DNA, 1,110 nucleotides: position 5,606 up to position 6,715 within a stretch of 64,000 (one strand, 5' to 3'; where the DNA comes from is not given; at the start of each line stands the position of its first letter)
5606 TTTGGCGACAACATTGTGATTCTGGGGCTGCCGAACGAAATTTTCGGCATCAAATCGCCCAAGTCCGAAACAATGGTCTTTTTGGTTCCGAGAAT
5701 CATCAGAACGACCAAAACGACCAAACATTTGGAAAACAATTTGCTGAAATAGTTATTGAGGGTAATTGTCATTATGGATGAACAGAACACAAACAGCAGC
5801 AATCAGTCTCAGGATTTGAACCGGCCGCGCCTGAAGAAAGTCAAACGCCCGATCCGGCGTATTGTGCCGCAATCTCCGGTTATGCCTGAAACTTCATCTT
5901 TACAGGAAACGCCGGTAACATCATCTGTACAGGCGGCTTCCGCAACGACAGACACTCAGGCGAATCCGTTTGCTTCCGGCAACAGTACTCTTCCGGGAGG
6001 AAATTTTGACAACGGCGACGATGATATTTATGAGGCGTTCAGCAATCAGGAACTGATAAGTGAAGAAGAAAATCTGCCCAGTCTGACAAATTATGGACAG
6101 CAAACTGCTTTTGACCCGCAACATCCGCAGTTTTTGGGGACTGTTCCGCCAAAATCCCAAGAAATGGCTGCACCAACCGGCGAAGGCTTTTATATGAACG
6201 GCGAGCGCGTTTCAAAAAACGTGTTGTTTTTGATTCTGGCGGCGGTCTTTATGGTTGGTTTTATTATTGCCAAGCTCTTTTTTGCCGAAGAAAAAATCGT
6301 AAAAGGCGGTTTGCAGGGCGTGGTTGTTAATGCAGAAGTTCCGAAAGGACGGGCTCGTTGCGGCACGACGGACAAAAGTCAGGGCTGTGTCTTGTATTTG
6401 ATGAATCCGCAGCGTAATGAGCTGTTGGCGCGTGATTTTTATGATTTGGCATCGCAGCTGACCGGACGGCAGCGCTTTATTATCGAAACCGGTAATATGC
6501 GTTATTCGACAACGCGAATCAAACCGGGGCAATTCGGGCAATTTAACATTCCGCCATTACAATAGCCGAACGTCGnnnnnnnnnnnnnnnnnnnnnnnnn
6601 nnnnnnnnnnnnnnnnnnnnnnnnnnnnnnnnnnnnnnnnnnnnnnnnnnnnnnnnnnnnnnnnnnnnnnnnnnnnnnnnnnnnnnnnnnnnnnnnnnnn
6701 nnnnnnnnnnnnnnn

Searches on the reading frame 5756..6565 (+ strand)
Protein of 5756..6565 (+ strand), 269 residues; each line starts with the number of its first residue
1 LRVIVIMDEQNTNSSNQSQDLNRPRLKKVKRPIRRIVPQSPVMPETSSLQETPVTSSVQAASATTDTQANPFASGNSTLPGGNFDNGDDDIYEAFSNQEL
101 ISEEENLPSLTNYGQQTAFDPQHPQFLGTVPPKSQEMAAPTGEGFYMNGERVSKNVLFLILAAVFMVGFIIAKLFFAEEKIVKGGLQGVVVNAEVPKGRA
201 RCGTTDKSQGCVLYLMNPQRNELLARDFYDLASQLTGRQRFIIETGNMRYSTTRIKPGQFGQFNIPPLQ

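Call 57: search_protein_families(library=pfam, proteins=[window:5756-6565:+], max_evalue=0.001)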
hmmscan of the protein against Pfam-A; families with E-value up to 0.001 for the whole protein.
window:5756-6565:+ (269 aa): 1 family
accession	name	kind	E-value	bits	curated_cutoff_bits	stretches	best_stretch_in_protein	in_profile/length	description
PF16617.10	INTAP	-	0.00064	20.6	25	1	40-122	17-94/115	Intersectin and clathrin adaptor AP2 binding region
